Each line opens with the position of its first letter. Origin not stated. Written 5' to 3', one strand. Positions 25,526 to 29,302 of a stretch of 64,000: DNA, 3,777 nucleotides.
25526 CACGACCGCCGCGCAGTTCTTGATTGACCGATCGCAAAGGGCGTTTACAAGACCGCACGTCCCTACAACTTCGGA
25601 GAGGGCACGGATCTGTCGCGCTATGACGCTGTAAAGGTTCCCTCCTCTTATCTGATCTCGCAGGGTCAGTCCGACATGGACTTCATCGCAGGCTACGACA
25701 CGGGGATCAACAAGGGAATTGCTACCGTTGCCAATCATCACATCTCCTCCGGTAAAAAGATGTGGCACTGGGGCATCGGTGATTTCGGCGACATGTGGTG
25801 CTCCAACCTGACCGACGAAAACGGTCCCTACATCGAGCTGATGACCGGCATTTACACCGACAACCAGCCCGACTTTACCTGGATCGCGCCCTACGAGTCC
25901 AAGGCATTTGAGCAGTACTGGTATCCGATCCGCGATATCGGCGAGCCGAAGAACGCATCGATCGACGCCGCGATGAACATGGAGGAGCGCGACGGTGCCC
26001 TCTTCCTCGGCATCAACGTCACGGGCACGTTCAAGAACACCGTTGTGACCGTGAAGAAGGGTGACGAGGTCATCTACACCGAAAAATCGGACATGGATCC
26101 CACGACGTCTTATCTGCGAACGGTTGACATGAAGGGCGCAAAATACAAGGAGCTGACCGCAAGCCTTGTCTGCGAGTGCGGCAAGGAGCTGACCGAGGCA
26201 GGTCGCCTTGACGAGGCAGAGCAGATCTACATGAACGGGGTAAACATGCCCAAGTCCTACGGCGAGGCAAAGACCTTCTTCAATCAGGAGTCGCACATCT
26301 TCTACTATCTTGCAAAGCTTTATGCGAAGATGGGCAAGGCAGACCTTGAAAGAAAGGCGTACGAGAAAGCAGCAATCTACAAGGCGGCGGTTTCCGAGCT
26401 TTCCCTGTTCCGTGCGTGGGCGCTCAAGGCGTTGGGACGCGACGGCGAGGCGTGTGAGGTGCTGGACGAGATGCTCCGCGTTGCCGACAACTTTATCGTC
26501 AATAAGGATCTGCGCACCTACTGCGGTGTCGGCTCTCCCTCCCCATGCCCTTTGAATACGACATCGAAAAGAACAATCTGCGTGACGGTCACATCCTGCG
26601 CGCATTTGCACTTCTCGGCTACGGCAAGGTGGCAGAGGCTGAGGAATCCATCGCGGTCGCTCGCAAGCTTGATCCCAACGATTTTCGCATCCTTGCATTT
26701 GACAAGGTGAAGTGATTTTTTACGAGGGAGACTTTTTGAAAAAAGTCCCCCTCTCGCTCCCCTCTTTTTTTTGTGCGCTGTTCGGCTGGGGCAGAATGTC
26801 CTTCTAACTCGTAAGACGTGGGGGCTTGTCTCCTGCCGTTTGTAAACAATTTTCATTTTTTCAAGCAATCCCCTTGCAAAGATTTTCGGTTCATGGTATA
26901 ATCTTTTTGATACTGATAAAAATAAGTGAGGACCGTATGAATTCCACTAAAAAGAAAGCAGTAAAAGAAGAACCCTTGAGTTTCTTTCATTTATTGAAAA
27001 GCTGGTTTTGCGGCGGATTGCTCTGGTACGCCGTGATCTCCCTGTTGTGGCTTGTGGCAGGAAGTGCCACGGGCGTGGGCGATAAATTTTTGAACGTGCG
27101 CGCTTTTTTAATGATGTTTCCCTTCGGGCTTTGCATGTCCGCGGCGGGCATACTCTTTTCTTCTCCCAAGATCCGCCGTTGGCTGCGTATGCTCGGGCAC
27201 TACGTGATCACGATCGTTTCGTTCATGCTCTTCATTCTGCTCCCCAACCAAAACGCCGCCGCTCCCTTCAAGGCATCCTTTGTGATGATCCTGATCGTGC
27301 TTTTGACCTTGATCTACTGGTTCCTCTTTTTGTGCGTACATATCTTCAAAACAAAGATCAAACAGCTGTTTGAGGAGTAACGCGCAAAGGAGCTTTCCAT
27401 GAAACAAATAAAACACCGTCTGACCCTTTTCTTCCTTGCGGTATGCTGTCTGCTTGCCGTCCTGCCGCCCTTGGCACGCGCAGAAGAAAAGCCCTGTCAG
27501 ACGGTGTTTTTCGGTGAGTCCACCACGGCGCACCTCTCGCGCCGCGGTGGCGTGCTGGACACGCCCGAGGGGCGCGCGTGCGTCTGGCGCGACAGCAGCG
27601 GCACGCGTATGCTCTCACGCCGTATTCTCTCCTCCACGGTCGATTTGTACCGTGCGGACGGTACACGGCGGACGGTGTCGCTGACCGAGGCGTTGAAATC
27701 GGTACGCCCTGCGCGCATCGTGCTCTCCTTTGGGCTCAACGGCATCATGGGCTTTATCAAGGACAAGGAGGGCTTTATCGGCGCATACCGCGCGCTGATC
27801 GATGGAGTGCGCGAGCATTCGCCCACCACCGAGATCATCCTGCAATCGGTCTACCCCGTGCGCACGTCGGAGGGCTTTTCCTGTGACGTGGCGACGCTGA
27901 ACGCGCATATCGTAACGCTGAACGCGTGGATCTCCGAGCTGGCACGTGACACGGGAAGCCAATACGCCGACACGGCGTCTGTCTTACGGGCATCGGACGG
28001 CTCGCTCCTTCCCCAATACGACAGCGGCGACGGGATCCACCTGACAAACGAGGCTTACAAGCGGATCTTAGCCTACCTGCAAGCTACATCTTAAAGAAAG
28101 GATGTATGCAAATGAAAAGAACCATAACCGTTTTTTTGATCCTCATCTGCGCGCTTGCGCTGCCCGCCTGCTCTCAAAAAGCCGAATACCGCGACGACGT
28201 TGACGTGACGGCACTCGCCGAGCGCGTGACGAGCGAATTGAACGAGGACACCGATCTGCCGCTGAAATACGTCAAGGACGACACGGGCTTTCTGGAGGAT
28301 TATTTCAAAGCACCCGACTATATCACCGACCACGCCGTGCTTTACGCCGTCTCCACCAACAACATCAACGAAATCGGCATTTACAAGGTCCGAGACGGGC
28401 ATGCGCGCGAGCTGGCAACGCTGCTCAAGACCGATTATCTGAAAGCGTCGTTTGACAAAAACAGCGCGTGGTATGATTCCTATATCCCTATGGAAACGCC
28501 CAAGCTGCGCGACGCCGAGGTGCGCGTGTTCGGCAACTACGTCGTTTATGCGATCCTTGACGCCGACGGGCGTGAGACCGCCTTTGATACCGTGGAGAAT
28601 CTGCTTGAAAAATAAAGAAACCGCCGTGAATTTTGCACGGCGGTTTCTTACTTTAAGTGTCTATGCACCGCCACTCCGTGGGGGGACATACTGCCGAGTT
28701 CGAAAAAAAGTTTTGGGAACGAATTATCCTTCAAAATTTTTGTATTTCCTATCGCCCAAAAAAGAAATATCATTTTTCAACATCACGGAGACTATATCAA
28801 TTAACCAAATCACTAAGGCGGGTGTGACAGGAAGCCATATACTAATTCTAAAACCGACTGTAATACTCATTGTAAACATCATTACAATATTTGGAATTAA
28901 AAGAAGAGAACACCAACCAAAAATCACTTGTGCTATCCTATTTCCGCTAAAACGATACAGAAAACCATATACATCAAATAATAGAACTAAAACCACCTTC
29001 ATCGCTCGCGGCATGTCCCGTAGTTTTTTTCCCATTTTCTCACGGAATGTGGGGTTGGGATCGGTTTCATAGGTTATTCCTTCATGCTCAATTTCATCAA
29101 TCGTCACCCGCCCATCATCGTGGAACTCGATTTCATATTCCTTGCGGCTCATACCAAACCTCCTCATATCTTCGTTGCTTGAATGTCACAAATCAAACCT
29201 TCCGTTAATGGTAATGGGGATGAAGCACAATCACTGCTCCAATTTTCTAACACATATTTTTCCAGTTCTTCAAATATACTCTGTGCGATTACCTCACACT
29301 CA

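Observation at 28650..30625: AT-rich cassette between two host terminators: Xre repressor + palindromic operator + two-gene operon of unassignable membrane proteins (best candidate for a novel system)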

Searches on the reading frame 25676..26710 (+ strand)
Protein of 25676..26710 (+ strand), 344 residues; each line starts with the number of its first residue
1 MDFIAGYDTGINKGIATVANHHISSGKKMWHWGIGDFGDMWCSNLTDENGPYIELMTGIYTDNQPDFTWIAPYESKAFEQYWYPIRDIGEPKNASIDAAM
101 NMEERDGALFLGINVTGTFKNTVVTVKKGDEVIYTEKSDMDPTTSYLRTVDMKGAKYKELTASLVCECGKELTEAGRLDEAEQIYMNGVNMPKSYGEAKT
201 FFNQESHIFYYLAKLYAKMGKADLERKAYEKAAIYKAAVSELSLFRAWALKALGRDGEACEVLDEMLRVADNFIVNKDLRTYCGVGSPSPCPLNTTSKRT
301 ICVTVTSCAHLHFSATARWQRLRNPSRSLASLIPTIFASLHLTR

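Call 94: search_protein_families(library=pfam, proteins=[window:25676-26710:+], max_evalue=0.001)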
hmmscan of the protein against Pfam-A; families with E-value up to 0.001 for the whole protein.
window:25676-26710:+ (344 aa): 2 families
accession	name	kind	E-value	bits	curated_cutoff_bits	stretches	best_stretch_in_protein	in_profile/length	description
PF17128.10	DUF5107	-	9.1e-09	35.1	24.4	1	4-85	220-310/310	Domain of unknown function (DUF5107)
PF13428.12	TPR_14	-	0.0009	20.1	23.5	0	242-269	3-30/44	Tetratricopeptide repeat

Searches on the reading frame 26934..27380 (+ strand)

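Call 94: search_protein_families(library=pfam, proteins=[window:26934-27380:+], max_evalue=0.001)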
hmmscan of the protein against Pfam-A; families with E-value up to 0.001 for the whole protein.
window:26934-27380:+ (148 aa): 1 family
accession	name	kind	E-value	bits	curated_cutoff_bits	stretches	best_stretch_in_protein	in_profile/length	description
PF12698.13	ABC2_membrane_3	-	0.00039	20.1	31.6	1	14-77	200-263/347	ABC-2 family transporter protein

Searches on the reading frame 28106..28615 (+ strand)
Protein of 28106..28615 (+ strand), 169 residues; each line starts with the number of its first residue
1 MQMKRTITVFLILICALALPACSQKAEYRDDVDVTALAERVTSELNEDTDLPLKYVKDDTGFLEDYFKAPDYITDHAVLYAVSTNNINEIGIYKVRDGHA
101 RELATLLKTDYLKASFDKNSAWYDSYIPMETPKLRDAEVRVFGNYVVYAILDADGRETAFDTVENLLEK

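Call 4: search_protein_families(library=pfam, proteins=[window:28106-28615:+], max_evalue=1)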
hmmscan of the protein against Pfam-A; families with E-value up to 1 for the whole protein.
window:28106-28615:+ (169 aa): 1 family
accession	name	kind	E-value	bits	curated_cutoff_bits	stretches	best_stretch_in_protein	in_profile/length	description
PF14270.11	DUF4358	-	2.9e-09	37.6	25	1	48-150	2-101/102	Domain of unknown function (DUF4358)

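Call 20: find_related_loci(query=window:28106-28615:+, collection=genome_contigs, flank=6000)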
Query window:28106-28615:+ (169 aa) in genome_contigs; peptide patterns used: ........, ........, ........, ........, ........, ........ (x = any residue, [..] = any of these).
114 stretches matched a pattern; 22 encode a relative of the query (tblastn E <= 1e-3); 22 distinct loci.
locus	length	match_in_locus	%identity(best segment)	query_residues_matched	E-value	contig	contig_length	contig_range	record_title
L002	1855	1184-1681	74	2-169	4e-85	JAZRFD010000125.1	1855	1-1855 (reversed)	MAG: Eubacteriales bacterium isolate T1900045495_YK20190189.MAGScoT_cleanbin_000042 SGB_7435_k141_2656181, whole genome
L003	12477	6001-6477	52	3-167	8e-53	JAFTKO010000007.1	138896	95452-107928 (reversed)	MAG: Clostridia bacterium isolate RGIG3903 Roe_deer_Cecum-2__c898, whole genome shotgun sequence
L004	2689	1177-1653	49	2-167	2e-43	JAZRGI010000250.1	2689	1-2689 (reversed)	MAG: Eubacteriales bacterium isolate T1900045490_YK20190184.MAGScoT_cleanbin_000061 SGB_7381_k141_2843192, whole genome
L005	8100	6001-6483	47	1-166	1e-40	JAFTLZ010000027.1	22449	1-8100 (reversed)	MAG: Clostridia bacterium isolate RGIG3940 Roe_deer_Cecum-3__c106455, whole genome shotgun sequence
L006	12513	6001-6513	41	2-169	3e-39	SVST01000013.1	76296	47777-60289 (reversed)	MAG: Oscillospiraceae bacterium isolate SIG676 NODE_8193_length_76296_cov_3.652339, whole genome shotgun sequence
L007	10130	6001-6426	48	22-169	1e-38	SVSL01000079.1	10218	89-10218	MAG: Oscillospiraceae bacterium isolate SIG668 NODE_105162_length_10218_cov_1.855911, whole genome shotgun sequence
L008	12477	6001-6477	45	3-167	1e-37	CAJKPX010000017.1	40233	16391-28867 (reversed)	MAG TPA_asm: uncultured Clostridiales bacterium isolate ERR321560-bin.25 genome assembly, contig: NODE_735_length_40233_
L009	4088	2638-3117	41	3-169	1e-36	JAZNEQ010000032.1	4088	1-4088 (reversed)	MAG: Eubacteriales bacterium isolate T1900044719_TS20190185.MAGScoT_cleanbin_000020 SGB_1898_k141_849176, whole genome s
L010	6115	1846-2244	45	28-168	7e-32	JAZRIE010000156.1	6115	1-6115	MAG: Eubacteriales bacterium isolate T1900045476_YK20190170.MAGScoT_cleanbin_000079 SGB_7274_k141_1114468, whole genome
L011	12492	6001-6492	33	1-169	2e-25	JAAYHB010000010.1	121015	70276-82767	MAG: Clostridiales bacterium isolate AS09scLD_304 77164_AS09, whole genome shotgun sequence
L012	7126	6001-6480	35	3-167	3e-25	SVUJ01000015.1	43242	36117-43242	MAG: Oscillospiraceae bacterium isolate SIG718 NODE_19547_length_43242_cov_7.135614, whole genome shotgun sequence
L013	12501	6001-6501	35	2-168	4e-24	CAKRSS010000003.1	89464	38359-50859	MAG: uncultured Eubacteriales bacterium isolate REFINED_METABAT215_TOP10_CONTIGS_1500_ASSEMBLY_K77_MERGED__Hadza_MoBio_h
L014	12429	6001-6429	34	22-169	3e-22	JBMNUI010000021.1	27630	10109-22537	MAG: Eubacteriales bacterium isolate SBF912SR1HQ0008 scaffold_5130_c1, whole genome shotgun sequence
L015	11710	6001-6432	36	21-169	3e-22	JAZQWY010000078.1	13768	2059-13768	MAG: Eubacteriales bacterium isolate T1900045163_TC20190157.MAGScoT_cleanbin_000027 SGB_5101_k141_468581, whole genome s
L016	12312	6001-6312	45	66-169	3e-21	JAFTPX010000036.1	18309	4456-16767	MAG: Clostridia bacterium isolate RGIG4042 Roe_deer_Cecum-5__c92703, whole genome shotgun sequence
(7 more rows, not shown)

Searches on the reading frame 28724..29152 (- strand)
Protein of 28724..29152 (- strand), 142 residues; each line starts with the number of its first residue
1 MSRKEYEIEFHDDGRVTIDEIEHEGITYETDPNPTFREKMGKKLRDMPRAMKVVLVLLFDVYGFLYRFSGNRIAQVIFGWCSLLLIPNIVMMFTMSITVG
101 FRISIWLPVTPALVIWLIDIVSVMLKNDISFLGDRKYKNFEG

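Call 4: search_protein_families(library=pfam, proteins=[window:28724-29152:-], max_evalue=1)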
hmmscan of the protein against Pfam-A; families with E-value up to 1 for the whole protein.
window:28724-29152:- (142 aa): 1 family
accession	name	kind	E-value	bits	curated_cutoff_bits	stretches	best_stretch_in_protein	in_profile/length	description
PF08229.16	SHR3_chaperone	-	0.12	11.8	25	1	44-104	52-114/188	ER membrane protein SH3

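Call 5: search_protein_families(library=padloc, proteins=[window:28724-29152:-], max_evalue=1)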
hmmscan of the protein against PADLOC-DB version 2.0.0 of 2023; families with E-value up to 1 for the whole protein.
window:28724-29152:- (142 aa): 0 families

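Call 6: search_protein_families(library=phrogs, proteins=[window:28724-29152:-], max_evalue=1)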
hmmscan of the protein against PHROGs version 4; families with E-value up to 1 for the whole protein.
window:28724-29152:- (142 aa): 0 families

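Call 7: search_protein_families(library=ncbifam, proteins=[window:28724-29152:-], max_evalue=1)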
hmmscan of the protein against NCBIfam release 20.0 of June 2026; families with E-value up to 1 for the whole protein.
window:28724-29152:- (142 aa): 2 families
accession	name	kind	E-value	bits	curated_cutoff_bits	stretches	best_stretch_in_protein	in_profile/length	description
TIGR03782.1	Bac_Flav_CT_J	equivalog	0.069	12.1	289.95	1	93-137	214-258/323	conjugative transposon protein TraJ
NF005410.0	PRK06973.1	equivalog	0.13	11.5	214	1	15-43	93-121/243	nicotinate-nucleotide adenylyltransferase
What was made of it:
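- On Type II toxin-antitoxin system with an Xre/HipB-type antitoxin: No toxin family is detected in gpA or gpB (calls 4-7).
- No toxin family was detected (calls 4-7).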

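Call 9: find_homologous_proteins(query=window:28724-29152:-, max_evalue=0.001)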
Query window:28724-29152:- (142 aa): 2 proteins with E <= 0.001 among 7 candidates.
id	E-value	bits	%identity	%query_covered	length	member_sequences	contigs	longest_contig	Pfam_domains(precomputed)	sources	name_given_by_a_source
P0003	3.7e-90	317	100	100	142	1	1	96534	-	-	-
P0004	2.0e-46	175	57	100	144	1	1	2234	-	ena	-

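Call 31: predict_structure(alignment_id=A2)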
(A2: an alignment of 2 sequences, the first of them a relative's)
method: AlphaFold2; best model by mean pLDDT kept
length: 142 residues; sequences in the alignment: 2
mean_pLDDT: 51.3   pTM: 0.27
mean pLDDT of the five models: 51.3, 51.0, 51.0, 49.6, 47.8
residues with pLDDT >= 90: 0; 70-90: 0; 50-70: 86; < 50: 56
segments of 3 or more residues with pLDDT < 50: 1-5, 14-16, 18-20, 22-31, 36-38, 49-54, 127-142
pLDDT, mean of each block of 10 residues (from residue 1): 45 49 45 49 52 50 56 61 64 60 53 53 47 39 34
secondary structure, 60 per line:
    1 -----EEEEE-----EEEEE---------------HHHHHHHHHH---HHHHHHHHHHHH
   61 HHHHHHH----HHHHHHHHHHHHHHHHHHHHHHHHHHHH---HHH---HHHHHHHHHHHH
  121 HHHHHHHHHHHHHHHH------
elements in order: E6-10 E16-20 H36-45 H49-67 H72-99 H109-136

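Call 39: find_related_loci(query=A2, collection=viral_contigs, flank=8000)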
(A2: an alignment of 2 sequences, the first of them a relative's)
Query A2 (142 aa) in viral_contigs; peptide patterns used: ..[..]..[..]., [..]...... (x = any residue, [..] = any of these).
249 stretches matched a pattern, but none encodes a relative of the query by tblastn (E <= 1e-3).

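Call 67: search_protein_families(library=pfam, alignment_id=A4, max_evalue=10)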
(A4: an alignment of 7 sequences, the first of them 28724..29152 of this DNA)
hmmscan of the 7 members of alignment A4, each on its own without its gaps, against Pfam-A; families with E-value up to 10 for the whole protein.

A. member 1, window:28724-29152:- (142 aa): 1 family
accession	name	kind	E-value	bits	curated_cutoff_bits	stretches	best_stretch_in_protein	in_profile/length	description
PF08229.16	SHR3_chaperone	-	0.12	11.8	25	1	44-104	52-114/188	ER membrane protein SH3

B. families by the number of members that match (of 7 scanned): 3 families
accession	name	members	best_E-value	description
PF08229.16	SHR3_chaperone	1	0.12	ER membrane protein SH3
PF05677.18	DUF818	1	0.23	Chlamydia CHLPS protein (DUF818)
PF09166.15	Biliv-reduc_cat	1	0.48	Biliverdin reductase, catalytic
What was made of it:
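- Tried and rejected: I rejected it after hmmscan (call 67).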

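Call 68: search_solved_structures(query=A4, max_evalue=10)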
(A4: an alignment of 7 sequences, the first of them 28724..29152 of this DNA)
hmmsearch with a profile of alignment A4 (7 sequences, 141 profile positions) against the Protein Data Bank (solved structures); distinct sequences matched with E-value up to 10: 1.
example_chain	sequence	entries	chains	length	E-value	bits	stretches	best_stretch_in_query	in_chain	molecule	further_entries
8z21_B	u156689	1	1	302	0.82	12.6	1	34-127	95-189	Oligopeptide transport system permease protein OppC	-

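Call 86: search_protein_families(library=phrogs, alignment_id=A4, max_evalue=0.1)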
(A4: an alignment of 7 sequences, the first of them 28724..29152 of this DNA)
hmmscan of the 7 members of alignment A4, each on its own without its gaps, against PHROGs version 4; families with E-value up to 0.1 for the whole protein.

A. member 1, window:28724-29152:- (142 aa): 0 families

B. families by the number of members that match (of 7 scanned): 5 families
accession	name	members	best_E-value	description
phrog_4845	-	1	0.0039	-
phrog_13176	-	1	0.02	-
phrog_17938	-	1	0.048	-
phrog_10772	-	1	0.053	-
phrog_34570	-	1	0.093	virion structural protein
